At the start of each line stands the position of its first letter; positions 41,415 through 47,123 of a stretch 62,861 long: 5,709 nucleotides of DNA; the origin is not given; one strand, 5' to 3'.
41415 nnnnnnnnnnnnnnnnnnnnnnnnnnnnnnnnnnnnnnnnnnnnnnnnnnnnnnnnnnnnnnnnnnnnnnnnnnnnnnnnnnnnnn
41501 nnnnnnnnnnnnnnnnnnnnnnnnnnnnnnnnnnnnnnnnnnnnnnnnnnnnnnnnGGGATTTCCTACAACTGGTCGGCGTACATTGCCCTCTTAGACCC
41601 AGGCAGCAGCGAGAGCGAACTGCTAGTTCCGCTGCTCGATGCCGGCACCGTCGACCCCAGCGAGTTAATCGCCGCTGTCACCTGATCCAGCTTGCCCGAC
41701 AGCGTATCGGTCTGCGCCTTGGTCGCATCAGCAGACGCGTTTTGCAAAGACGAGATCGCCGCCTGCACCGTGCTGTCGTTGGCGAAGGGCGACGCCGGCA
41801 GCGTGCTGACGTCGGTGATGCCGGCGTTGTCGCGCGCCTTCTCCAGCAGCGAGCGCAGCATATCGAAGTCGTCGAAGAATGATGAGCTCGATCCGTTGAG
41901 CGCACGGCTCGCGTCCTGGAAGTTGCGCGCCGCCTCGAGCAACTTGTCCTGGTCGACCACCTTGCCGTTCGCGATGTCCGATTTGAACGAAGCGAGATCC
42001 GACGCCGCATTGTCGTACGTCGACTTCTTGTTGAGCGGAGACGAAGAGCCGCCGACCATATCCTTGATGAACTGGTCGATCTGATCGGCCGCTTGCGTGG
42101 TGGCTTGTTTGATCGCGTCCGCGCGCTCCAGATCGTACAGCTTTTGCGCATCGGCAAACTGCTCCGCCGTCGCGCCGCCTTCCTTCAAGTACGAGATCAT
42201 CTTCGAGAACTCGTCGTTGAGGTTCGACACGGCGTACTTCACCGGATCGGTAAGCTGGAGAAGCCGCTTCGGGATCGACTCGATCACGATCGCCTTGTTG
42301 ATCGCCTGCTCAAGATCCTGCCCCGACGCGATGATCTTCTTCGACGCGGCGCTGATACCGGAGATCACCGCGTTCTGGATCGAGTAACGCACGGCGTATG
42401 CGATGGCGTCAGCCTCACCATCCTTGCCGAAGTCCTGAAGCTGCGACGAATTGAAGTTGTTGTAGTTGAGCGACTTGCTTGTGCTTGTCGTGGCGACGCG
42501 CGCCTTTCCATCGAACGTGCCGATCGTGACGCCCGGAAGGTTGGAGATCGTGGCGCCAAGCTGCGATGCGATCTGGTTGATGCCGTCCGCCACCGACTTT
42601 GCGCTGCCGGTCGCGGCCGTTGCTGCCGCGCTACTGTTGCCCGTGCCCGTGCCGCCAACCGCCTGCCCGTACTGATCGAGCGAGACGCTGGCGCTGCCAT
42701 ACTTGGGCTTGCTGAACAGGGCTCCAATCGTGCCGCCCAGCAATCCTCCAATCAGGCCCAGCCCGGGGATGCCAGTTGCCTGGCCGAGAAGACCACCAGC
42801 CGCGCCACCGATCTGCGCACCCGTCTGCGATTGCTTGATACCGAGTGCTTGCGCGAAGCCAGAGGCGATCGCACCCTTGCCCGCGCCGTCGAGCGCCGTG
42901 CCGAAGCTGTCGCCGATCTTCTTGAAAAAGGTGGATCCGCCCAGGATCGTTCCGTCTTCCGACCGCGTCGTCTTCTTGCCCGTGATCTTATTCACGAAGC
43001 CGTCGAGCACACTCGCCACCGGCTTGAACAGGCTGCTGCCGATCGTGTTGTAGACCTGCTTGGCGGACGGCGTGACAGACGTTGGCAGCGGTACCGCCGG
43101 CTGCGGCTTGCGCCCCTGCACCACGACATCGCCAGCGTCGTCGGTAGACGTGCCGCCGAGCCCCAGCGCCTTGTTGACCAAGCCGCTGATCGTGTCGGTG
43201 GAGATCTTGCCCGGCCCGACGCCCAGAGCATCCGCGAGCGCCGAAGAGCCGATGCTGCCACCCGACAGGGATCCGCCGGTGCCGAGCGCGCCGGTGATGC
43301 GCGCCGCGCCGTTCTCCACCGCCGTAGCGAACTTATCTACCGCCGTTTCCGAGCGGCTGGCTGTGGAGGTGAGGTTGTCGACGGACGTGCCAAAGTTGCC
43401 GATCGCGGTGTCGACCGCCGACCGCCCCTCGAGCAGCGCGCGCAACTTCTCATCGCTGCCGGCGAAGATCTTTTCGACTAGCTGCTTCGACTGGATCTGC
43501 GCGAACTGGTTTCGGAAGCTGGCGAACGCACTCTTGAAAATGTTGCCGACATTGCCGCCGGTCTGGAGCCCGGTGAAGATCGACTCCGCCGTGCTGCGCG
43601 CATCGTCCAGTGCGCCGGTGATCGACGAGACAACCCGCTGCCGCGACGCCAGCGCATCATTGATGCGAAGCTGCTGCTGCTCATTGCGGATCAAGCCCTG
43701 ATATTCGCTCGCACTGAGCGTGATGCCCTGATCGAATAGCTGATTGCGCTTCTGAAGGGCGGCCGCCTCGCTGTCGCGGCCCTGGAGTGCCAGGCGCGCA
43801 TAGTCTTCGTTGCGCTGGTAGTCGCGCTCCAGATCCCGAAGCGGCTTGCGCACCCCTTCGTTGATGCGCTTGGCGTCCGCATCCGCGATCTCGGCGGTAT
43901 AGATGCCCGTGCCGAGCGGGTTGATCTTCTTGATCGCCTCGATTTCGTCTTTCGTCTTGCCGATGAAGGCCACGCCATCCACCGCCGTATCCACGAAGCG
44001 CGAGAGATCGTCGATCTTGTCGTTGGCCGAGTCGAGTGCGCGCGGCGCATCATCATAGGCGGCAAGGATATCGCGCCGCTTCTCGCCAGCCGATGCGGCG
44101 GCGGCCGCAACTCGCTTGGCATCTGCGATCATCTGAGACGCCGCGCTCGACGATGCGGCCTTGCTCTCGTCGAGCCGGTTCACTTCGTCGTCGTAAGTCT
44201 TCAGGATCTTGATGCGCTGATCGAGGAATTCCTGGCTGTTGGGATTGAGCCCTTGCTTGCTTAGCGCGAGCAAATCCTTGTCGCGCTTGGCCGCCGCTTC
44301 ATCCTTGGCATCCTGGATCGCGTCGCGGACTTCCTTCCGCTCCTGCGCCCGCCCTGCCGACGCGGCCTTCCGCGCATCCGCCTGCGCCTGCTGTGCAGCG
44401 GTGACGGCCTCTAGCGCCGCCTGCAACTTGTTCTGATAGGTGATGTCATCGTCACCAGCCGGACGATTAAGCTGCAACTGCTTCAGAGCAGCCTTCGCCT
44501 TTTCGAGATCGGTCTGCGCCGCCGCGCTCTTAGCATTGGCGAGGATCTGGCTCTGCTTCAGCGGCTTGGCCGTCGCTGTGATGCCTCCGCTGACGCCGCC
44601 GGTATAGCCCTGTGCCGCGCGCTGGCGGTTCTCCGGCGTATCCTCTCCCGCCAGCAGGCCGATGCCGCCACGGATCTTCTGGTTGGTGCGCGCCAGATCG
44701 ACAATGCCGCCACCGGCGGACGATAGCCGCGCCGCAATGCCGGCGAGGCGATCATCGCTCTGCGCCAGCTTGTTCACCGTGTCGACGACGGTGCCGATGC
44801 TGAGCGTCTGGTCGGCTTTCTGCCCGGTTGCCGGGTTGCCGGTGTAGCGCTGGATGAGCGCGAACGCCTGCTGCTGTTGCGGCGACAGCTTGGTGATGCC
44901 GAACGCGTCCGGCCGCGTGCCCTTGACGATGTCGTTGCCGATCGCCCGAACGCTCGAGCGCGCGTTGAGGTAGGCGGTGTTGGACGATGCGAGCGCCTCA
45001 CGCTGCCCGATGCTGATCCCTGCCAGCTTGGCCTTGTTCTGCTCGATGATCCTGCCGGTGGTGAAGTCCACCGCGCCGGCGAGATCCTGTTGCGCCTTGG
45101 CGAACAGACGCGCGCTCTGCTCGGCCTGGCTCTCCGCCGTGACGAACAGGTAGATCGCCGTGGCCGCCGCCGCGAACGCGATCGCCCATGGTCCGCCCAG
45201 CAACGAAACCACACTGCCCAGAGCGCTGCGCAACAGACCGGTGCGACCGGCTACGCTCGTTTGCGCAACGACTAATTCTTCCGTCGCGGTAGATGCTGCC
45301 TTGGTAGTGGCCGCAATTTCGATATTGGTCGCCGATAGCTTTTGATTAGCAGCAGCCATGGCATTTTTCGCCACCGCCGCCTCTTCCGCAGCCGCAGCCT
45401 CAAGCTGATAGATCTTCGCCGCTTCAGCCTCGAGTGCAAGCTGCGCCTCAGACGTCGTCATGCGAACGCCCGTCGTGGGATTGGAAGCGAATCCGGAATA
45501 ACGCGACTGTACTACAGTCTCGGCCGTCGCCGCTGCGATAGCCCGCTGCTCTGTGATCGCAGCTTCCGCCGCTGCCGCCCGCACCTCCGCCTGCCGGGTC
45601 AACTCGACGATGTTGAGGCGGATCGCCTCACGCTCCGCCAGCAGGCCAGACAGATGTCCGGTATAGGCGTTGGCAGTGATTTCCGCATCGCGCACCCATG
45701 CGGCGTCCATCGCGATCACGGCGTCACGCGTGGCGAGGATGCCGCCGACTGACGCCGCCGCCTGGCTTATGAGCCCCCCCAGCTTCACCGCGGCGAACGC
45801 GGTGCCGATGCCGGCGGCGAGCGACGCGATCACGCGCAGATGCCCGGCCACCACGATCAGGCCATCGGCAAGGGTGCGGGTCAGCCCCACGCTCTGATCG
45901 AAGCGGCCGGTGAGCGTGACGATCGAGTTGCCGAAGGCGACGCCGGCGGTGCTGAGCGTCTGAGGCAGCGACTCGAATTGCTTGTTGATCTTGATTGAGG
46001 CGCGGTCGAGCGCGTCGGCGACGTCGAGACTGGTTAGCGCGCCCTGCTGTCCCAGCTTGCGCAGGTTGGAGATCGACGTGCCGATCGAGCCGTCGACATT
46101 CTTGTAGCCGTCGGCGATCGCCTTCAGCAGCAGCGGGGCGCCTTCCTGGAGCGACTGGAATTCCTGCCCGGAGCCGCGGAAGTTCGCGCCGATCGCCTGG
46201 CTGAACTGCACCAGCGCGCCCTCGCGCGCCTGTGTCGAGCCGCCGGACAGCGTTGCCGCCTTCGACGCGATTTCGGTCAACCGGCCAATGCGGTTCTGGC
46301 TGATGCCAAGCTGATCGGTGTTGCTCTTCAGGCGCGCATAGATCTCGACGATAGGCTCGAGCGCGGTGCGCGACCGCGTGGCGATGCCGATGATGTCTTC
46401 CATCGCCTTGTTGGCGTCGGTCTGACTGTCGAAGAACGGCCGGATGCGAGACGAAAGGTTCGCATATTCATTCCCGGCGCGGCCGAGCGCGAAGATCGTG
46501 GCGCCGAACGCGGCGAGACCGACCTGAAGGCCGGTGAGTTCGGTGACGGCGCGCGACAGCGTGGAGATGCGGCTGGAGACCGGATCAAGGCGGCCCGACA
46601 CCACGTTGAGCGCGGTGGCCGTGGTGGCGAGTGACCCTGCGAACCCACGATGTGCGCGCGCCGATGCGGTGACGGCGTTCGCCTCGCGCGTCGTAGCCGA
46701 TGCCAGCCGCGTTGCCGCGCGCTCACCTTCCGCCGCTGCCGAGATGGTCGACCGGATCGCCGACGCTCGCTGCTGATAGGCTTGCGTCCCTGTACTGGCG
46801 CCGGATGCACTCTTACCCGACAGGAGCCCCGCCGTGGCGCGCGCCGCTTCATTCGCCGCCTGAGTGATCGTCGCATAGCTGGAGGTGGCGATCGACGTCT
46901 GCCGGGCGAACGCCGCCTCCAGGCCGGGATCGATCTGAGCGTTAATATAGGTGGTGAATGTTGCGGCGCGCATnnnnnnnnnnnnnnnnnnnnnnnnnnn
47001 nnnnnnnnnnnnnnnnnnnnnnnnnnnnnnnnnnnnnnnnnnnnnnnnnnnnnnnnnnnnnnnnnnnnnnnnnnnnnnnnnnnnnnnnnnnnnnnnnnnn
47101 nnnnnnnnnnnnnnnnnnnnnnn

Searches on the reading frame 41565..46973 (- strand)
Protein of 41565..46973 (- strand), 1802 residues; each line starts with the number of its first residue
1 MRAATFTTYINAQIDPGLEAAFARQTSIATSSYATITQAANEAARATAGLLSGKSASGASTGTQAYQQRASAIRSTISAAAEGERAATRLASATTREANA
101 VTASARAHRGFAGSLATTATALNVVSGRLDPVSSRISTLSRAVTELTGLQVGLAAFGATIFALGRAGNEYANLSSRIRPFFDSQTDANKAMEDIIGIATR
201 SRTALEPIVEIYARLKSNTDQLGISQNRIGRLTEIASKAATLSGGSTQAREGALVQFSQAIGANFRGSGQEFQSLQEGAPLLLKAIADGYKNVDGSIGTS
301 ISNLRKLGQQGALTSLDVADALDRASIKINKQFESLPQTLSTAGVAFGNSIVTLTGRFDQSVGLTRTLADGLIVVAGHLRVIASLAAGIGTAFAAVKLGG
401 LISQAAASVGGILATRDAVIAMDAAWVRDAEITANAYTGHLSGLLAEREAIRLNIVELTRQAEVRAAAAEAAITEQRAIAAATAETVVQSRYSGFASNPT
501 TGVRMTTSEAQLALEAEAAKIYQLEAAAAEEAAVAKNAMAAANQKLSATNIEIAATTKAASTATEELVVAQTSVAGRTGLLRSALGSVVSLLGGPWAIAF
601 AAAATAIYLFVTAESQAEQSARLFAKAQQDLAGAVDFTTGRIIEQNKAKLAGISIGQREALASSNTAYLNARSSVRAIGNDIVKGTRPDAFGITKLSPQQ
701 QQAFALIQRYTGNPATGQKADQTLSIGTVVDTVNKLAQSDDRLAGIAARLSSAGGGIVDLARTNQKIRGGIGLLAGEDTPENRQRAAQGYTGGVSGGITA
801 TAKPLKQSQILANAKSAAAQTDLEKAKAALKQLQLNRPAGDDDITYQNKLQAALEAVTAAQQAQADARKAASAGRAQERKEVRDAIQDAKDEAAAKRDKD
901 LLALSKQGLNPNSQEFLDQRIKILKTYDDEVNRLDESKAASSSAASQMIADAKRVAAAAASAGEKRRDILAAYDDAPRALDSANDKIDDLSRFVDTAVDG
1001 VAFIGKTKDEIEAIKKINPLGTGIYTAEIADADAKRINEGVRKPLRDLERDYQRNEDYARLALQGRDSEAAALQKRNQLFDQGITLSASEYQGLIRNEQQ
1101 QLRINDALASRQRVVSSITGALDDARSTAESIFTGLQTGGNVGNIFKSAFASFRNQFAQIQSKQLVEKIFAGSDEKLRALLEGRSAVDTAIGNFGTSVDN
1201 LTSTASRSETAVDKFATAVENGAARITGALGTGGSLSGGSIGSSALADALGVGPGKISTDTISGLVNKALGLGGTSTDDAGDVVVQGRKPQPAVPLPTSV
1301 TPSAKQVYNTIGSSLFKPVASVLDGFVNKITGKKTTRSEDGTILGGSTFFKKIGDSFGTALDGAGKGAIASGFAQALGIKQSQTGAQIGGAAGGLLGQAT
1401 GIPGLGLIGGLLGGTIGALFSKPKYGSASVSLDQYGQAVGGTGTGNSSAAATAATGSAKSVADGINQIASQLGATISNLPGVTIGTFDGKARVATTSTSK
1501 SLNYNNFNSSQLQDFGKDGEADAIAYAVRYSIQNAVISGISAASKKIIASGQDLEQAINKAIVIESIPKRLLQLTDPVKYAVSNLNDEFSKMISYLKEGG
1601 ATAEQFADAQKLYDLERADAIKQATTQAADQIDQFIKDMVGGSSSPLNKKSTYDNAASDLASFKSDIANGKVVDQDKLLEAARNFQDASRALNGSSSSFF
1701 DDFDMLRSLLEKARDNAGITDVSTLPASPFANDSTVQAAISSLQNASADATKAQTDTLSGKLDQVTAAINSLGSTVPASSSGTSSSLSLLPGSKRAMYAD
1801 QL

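Call 14: search_protein_families(library=pfam, proteins=[window:41565-46973:-], max_evalue=0.01)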
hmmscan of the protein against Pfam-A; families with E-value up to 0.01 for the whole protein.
window:41565-46973:- (1802 aa): 1 family
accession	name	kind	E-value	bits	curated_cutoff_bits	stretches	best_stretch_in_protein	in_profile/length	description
PF20155.4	TMP_3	-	3.2e-40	138.3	41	1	166-360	6-192/192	Tape measure protein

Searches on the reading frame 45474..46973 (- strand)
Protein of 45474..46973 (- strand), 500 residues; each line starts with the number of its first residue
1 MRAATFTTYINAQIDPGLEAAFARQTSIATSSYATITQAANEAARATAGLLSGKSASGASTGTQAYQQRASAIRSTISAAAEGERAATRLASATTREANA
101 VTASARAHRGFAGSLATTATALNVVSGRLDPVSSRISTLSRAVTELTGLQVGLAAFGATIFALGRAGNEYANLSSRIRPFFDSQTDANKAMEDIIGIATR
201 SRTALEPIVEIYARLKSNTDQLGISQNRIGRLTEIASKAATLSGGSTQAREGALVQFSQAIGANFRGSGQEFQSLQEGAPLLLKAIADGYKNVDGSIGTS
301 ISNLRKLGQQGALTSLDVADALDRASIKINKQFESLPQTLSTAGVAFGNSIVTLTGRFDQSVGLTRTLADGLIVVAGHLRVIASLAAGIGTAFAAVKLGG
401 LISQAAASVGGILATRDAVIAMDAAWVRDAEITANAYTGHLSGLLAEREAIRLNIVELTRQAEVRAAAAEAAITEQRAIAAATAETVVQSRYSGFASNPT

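Call 13: search_protein_families(library=phrogs, proteins=[window:45474-46973:-], max_evalue=0.01)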
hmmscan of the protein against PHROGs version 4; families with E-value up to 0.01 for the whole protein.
window:45474-46973:- (500 aa): 17 families
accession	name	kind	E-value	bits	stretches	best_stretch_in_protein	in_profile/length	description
phrog_3519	-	tail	5e-52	178.7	1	117-493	45-414/959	tail length tape measure protein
phrog_339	-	tail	1e-51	177.3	1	134-485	41-403/1123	tail length tape measure protein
phrog_3336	-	tail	1.9e-44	153.6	1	38-480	8-391/1051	tail length tape measure protein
phrog_12706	-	tail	5.6e-43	148.3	1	34-463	96-515/1244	tail length tape measure protein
phrog_1107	-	tail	2e-37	129.7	1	129-485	167-538/1252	tail length tape measure protein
phrog_17300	-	tail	3e-37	129.5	1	134-478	46-379/900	tail length tape measure protein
phrog_2335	-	tail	6.6e-35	121.4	1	21-492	340-811/1536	tail length tape measure protein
phrog_8010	-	tail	9.4e-34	117.5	1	52-484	190-585/1543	tail length tape measure protein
phrog_7740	-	tail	1.3e-31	109.9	1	136-487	60-393/2151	tail length tape measure protein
phrog_32885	-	tail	7.4e-28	98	1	147-404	41-292/948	tail length tape measure protein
phrog_16297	-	tail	1.2e-23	84.4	1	63-386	24-306/777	tail length tape measure protein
phrog_27190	-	tail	1.7e-22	80.4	1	78-403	22-343/1015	tail length tape measure protein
phrog_1068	-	tail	5.3e-22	79.3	1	64-483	16-397/706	tail length tape measure protein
phrog_1506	-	tail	3.9e-20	72.6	1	132-485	51-361/1269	tail length tape measure protein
phrog_16889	-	tail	1.8e-16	61.1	1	114-425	36-329/470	tail length tape measure protein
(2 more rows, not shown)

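Call 16: search_dna_similar(query=window:45774-46973:-, collection=phages, mode=protein, max_evalue=1e-10)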
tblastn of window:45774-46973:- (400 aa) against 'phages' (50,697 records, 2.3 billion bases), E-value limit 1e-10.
Records with a match: 608; places in all: 610; records where one place covers at least 80% of the query: 0.
Best place of each record, by identity: <60% 608.
By first word of the organism name: Pseudomonas 126; Escherichia 79; Klebsiella 71; Acinetobacter 49; Vibrio 45; Burkholderia 35; Achromobacter 25; Enterobacteria 23; Salmonella 20; Stx1a-converting 17; and 39 more.
By host as written in the record: - 83; Klebsiella pneumoniae 46; Escherichia coli 43; Pseudomonas aeruginosa PAO1 30; Pseudomonas aeruginosa 29; Burkholderia sp. 19; Pseudomonas aeruginosa PA14 16; Acinetobacter baumannii 15; and 181 more.
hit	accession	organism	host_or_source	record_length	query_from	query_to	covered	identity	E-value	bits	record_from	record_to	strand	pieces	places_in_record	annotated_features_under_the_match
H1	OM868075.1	Hafnia phage yong3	Hafnia paralvei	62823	99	395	74%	29.4%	6e-19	95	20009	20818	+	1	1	tail length tape measure protein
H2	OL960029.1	Pseudoxanthomonas phage PW916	Pseudoxanthomonas kaohsiungensis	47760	124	394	68%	32.0%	5e-30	128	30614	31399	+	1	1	tape measure protein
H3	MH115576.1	Acinetobacter phage AM106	Acinetobacter baumannii NIPH 329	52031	122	396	69%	30.9%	4e-25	113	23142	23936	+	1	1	tape measure protein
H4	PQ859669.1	Acinetobacter phage phi1_092021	Acinetobacter baumannii 090888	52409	122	396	69%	30.9%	4e-25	113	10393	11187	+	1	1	tail length tape measure protein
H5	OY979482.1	Klebsiella phage vB_Ko_K4PH164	-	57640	140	393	64%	33.3%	4e-26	116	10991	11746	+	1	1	tail length tape measure protein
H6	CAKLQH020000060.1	Acinetobacter phage MD-2021a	not known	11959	122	396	69%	30.6%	4e-25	113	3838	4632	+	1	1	tail component of prophage CP-933X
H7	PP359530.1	Acinetobacter phage vB_AbaSI_1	Acinetobacter baumannii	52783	122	396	69%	30.6%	5e-25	113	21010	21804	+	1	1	tape measure protein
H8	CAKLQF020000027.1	Acinetobacter phage MD-2021a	not known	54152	122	396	69%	30.6%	5e-25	113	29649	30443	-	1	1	tail component of prophage CP-933X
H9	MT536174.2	Stenotrophomonas phage vB_SmaS-AXL_3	Stenotrophomonas maltophilia D1585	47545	124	394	68%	30.9%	6e-28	122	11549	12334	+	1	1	tape measure protein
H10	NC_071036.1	Stenotrophomonas phage vB_SmaS-AXL_3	Stenotrophomonas maltophilia D1585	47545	124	394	68%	30.9%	6e-28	122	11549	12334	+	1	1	tail length tape measure protein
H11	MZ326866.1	Stenotrophomonas phage Suso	Stenotrophomonas maltophilia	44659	137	385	62%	33.3%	4e-19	96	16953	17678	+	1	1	tape measure protein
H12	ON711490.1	Xanthomonas phage HXX_Dennis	Xanthomonas campestris XC114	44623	137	385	62%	33.3%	5e-19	96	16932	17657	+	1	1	tape measure protein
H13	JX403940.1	Acinetobacter phage YMC/09/02/B1251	Acinetobacter baumannii YMC/09/02/B1251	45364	122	396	69%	29.9%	1e-22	105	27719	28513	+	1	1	tail tape measure protein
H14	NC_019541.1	Acinetobacter phage YMC/09/02/B1251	Acinetobacter baumannii YMC/09/02/B1251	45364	122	396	69%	29.9%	1e-22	105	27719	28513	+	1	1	tape measure protein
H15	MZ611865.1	Stenotrophomonas phage StM171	Stenotrophomonas maltophilia 2355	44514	142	385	61%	33.6%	1e-18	94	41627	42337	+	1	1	tail tape measure protein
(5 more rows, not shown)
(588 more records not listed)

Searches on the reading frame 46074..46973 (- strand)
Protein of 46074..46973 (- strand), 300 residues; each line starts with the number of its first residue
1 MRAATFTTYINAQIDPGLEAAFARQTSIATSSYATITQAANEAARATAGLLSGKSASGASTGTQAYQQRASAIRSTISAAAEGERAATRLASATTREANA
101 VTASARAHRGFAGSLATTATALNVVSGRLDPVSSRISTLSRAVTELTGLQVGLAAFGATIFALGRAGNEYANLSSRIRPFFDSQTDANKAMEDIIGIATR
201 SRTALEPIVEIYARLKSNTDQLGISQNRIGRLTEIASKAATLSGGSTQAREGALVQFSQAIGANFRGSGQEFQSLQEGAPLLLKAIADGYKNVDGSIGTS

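Call 18: find_related_loci(query=window:46074-46973:-, collection=viral_contigs, flank=4000)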
Query window:46074-46973:- (300 aa) in viral_contigs; peptide patterns used: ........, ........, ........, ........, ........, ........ (x = any residue, [..] = any of these).
18 stretches matched a pattern, but none encodes a relative of the query by tblastn (E <= 1e-3).
